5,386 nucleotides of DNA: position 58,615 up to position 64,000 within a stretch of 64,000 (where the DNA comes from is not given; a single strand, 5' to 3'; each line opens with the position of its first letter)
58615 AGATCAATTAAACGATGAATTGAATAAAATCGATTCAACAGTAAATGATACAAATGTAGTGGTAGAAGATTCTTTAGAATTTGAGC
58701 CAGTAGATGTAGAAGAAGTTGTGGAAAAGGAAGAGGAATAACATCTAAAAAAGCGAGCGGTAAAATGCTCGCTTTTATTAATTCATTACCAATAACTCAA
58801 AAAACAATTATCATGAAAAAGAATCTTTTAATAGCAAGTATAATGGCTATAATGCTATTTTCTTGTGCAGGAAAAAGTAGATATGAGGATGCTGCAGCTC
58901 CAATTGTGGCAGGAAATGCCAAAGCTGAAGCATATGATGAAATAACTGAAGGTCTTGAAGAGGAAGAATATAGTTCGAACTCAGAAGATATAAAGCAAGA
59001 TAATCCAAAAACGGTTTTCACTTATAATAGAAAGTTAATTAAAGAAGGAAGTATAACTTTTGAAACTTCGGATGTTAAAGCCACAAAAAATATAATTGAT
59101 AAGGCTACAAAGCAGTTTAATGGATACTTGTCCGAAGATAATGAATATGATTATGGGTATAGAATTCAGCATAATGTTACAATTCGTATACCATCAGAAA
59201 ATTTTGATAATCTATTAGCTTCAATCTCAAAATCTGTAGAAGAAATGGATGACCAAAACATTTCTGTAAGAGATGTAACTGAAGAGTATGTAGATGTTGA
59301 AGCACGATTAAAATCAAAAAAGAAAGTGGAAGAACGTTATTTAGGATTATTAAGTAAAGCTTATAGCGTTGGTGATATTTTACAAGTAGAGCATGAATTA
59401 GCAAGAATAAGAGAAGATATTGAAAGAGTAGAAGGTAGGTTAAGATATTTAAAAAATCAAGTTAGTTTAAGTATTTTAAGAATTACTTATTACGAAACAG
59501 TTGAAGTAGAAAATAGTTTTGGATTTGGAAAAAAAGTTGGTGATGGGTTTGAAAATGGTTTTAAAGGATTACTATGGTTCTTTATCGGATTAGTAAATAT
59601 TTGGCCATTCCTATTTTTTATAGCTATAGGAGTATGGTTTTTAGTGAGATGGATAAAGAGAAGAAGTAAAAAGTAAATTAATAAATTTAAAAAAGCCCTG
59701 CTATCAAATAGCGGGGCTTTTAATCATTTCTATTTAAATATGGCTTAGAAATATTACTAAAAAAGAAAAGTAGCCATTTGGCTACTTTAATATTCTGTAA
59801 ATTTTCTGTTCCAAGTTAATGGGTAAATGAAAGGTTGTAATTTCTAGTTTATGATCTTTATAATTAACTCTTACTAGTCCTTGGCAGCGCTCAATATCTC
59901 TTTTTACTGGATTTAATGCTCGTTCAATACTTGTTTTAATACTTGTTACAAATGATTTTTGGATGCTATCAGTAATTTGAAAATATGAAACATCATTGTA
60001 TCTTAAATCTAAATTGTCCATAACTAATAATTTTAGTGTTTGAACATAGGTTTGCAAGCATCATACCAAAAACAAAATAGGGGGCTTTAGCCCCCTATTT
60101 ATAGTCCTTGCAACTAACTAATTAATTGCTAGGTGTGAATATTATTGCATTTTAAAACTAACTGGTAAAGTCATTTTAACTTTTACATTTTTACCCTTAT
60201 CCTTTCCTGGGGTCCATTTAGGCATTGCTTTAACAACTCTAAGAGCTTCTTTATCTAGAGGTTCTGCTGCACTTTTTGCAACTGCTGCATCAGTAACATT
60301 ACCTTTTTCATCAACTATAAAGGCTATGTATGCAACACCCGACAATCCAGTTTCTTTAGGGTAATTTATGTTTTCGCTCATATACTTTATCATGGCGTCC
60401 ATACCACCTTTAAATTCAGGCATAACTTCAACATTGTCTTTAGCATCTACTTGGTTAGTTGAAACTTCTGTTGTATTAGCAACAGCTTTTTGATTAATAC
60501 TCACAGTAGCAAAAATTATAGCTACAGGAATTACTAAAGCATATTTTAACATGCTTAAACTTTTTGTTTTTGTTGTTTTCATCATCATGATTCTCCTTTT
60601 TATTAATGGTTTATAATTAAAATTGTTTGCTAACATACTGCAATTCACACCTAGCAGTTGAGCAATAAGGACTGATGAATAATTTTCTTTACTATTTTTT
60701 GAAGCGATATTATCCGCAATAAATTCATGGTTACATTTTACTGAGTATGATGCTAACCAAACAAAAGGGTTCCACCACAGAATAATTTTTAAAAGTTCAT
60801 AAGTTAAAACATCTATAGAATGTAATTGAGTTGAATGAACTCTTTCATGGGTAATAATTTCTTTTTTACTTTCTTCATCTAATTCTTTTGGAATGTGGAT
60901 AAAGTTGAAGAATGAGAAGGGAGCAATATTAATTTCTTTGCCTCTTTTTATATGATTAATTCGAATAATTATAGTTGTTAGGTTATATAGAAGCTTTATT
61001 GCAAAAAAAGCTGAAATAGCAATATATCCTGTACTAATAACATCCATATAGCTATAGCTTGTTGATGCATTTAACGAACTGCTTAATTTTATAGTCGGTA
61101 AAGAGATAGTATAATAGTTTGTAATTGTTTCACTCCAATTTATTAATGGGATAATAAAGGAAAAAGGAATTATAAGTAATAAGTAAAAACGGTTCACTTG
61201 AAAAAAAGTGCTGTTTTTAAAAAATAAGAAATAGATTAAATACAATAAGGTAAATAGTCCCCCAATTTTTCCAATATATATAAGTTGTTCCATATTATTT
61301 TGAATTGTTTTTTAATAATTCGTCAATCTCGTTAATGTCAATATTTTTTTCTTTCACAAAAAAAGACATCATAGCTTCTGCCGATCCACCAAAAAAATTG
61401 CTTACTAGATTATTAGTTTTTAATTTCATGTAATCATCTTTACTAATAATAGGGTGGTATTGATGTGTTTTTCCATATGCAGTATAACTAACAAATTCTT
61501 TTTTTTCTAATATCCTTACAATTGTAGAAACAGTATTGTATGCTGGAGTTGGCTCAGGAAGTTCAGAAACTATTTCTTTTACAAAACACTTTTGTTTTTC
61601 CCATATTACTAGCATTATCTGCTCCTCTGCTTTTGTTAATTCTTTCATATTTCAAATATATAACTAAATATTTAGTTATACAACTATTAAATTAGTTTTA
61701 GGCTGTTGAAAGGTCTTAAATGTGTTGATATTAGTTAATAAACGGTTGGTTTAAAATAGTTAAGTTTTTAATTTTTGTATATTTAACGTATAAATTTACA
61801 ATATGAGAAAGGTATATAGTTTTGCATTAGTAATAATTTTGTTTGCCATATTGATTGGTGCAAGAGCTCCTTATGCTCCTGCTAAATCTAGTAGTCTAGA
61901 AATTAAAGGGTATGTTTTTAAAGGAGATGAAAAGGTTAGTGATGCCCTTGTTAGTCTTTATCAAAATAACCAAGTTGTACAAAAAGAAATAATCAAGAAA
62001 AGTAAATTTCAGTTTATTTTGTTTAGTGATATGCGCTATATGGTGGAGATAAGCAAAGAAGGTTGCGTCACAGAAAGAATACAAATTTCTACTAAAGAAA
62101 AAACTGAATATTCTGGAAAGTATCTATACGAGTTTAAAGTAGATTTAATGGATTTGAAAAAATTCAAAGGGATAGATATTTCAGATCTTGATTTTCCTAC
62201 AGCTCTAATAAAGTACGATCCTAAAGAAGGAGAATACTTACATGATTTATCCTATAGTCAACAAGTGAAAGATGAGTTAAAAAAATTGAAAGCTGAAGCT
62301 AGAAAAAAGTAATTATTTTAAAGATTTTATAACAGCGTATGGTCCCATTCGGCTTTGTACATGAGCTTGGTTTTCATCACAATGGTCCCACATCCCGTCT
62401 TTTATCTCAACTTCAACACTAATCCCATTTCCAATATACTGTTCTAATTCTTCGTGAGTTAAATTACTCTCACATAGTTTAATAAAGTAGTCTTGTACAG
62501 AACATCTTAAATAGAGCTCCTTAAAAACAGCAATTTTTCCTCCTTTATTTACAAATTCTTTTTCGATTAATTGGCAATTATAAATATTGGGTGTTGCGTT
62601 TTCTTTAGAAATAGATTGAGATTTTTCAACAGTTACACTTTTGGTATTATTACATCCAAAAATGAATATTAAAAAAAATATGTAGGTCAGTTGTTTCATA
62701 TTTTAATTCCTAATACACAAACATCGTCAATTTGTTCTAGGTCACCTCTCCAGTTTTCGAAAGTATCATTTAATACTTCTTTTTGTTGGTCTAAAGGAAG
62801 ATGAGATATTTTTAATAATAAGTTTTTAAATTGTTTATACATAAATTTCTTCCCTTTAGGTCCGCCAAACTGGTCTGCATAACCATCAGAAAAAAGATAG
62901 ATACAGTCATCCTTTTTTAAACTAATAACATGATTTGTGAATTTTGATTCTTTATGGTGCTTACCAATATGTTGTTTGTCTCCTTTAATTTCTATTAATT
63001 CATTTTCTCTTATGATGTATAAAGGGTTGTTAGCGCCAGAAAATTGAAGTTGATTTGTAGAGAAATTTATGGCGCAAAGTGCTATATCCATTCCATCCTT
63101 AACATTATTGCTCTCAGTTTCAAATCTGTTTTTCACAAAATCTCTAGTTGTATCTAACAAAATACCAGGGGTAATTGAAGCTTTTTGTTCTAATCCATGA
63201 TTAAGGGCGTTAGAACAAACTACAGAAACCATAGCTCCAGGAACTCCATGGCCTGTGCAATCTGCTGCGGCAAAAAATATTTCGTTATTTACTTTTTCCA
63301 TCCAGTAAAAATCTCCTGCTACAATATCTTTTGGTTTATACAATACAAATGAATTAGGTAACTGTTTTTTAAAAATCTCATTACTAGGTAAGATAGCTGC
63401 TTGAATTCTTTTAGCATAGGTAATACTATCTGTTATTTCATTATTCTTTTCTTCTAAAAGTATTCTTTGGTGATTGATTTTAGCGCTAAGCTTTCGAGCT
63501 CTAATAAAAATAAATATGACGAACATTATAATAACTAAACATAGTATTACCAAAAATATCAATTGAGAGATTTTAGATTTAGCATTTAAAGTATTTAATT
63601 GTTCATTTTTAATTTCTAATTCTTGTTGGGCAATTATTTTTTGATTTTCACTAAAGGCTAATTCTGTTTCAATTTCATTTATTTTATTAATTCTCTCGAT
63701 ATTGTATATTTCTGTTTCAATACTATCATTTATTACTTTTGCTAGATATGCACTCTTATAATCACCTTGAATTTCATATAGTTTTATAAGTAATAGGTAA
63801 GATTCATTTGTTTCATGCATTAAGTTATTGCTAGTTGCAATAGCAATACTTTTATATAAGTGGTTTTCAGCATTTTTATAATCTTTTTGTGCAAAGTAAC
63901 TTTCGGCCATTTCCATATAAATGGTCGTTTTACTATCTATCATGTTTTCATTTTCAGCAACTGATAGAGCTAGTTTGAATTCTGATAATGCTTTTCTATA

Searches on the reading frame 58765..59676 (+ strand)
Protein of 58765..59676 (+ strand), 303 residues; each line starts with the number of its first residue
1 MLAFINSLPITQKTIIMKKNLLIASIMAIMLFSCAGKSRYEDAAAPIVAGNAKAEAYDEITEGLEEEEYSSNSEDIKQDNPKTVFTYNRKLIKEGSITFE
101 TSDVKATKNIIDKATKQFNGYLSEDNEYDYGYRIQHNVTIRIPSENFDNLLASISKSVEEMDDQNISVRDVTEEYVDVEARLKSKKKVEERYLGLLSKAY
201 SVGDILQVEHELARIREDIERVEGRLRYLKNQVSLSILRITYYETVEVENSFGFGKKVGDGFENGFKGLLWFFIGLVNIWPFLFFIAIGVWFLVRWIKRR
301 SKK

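Call 5: search_protein_families(library=pfam, proteins=[window:58765-59676:+], max_evalue=1)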
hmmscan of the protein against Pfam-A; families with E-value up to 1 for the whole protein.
window:58765-59676:+ (303 aa): 7 families
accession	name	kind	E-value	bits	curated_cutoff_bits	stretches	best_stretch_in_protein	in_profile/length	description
PF14257.11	DUF4349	-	8.4e-56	189.1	27.7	1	89-294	1-212/213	Domain of unknown function (DUF4349)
PF13721.11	SecD-TM1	-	0.049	14.5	30.5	0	19-85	8-78/103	SecD export protein N-terminal TM region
PF14897.12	EpsG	-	0.093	12.3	30.1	1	241-303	27-89/326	EpsG family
PF20976.2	Pop8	-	0.11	13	27.2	0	100-155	17-72/74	Ribonucleases P/MRP protein subunit Pop8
PF13346.12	ABC2_membrane_5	-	0.11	12.5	25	1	4-34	66-96/205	ABC-2 family transporter protein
PF18548.6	MetOD2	-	0.13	12.7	30.6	1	173-234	19-85/88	Metanogen output domain 2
PF22735.1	NNH3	-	0.18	12.2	27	1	145-223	9-86/213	NACHT N-terminal Helical domain 3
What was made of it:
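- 58765..59676 (+): DUF4349 lipoprotein with a C-terminal TM helix, downstream of orf97. Probable regulon member. Pfam DUF4349, 8e-56 (call 5).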

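Call 6: search_protein_families(library=ncbifam, proteins=[window:58765-59676:+], max_evalue=0.1)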
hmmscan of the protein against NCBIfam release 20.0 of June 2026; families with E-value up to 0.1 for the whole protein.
window:58765-59676:+ (303 aa): 3 families
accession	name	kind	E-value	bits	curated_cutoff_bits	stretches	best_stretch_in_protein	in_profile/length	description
NF041034.1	Rad50_Sulf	equivalog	0.046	11.5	1000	1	98-235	446-577/872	DNA double-strand break repair ATPase Rad50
NF005246.0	PRK06756.1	subfamily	0.059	13.3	130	0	150-204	7-62/148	flavodoxin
NF046038.1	NGK_0946_fam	subfamily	0.097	13.2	45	0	17-56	1-40/102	NGK_0946 family protein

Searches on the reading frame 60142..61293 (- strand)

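Call 6: search_protein_families(library=ncbifam, proteins=[window:60142-61293:-], max_evalue=0.1)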
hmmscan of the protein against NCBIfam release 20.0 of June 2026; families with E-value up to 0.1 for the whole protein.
window:60142-61293:- (383 aa): 4 families
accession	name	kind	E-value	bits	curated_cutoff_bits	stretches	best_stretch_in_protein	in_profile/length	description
TIGR01352.1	tonB_Cterm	subfamily_domain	8.8e-11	42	27.1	1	311-382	3-75/76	TonB family protein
NF000326.1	blaR1_generic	equivalog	1.2e-06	27.2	400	1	133-288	186-347/585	BlaR1 family beta-lactam sensor/signal transducer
NF038079.1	TonB_sider_MxcH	equivalog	0.0011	17.1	925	1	309-382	10-85/792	TonB-dependent siderophore myxochelin receptor MxcH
NF033768.1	myxo_SS_tail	domain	0.072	13.2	40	0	313-375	27-88/92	AgmX/PglI C-terminal domain-containing protein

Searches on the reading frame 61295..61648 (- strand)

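Call 6: search_protein_families(library=ncbifam, proteins=[window:61295-61648:-], max_evalue=0.1)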
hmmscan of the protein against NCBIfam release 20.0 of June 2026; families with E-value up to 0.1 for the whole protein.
window:61295-61648:- (117 aa): 7 families
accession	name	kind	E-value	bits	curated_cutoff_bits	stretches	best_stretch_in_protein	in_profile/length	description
NF012168.1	BlaI_of_BCL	exception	1.9e-13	50.4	180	1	3-111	5-114/121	penicillinase repressor BlaI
TIGR02698.1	CopY_TcrY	equivalog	3.4e-12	46.7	121.95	1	4-113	2-112/130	CopY/TcrY family copper transport repressor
NF000186.1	BlaI_of_MRSA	exception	2.6e-09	37.2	250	1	3-111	7-116/126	penicillinase repressor BlaI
NF000244.1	MecI_of_mecC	exception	6.9e-09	35.7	250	1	5-112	9-117/125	mecC-type methicillin resistance repressor MecI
NF000243.1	MecI_of_mecA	exception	9.9e-09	35.4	250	1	3-112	7-117/123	mecA-type methicillin resistance repressor MecI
NF052638.1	TransRegOhrRVib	equivalog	0.0062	16.3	200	1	3-56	34-84/141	transcriptional regulator OhrR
NF052241.1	MSHAOpTransReg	equivalog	0.008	15.9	300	1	36-101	116-180/181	MSHA operon transcriptional regulator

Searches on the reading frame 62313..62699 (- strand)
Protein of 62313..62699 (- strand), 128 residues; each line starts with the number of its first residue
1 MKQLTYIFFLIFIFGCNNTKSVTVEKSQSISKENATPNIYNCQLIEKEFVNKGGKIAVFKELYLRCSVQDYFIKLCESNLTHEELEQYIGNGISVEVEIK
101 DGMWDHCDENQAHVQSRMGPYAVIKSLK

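Call 27: search_protein_families(library=pfam, proteins=[window:62313-62699:-], max_evalue=0.001)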
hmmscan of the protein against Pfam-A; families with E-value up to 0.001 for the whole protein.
window:62313-62699:- (128 aa): 0 families

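Call 40: search_protein_families(library=pfam, proteins=[window:62313-62699:-], max_evalue=5)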
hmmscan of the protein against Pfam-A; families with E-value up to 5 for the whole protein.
window:62313-62699:- (128 aa): 1 family
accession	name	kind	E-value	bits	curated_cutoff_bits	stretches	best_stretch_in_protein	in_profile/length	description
PF23832.1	DUF7202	-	0.039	14.7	27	1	24-65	26-66/70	Domain of unknown function (DUF7202)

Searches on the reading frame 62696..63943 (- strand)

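Call 40: search_protein_families(library=pfam, proteins=[window:62696-63943:-], max_evalue=5)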
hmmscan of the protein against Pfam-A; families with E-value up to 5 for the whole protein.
window:62696-63943:- (415 aa): 14 families
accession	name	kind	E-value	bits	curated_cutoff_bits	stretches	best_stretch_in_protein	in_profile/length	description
PF07228.17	SpoIIE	-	1.4e-19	71.3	25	1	221-414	4-190/192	Stage II sporulation protein E (SpoIIE)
PF13424.12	TPR_12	-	0.00013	22.5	30.1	1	7-65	4-64/77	Tetratricopeptide repeat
PF15145.11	DUF4577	-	0.00091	19.6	27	1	76-156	16-95/128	Domain of unknown function (DUF4577)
PF17874.7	TPR_MalT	-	0.0098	15.6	45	1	5-66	39-100/336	MalT-like TPR region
PF00515.34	TPR_1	-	0.013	15.7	27.8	1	8-35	3-30/34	Tetratricopeptide repeat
PF12263.13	DUF3611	-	0.031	14.6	27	1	120-174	43-97/175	Protein of unknown function (DUF3611)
PF19723.4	DUF6216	-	0.048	13.3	27.3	1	114-167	215-268/270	Family of unknown function (DUF6216)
PF13374.12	TPR_10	-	0.09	13.3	27.5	1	7-36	3-32/42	Tetratricopeptide repeat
PF18927.5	CrtO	-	0.096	13.4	27.3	1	76-144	13-84/123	Glycosyl-4,4'-diaponeurosporenoate acyltransferase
PF13428.12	TPR_14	-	0.14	13.4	23.5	0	9-35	4-30/44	Tetratricopeptide repeat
PF06024.17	Orf78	-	0.2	12.4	29.4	1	98-157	37-95/101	Orf78 (ac78)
PF07719.23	TPR_2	-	0.27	11.9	27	1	8-34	3-29/34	Tetratricopeptide repeat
PF12895.13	ANAPC3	-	0.32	11.8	27.2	0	12-29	62-79/82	Anaphase-promoting complex, cyclosome, subunit 3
PF13181.12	TPR_8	-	0.57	10.9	25.7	1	8-36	3-31/34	Tetratricopeptide repeat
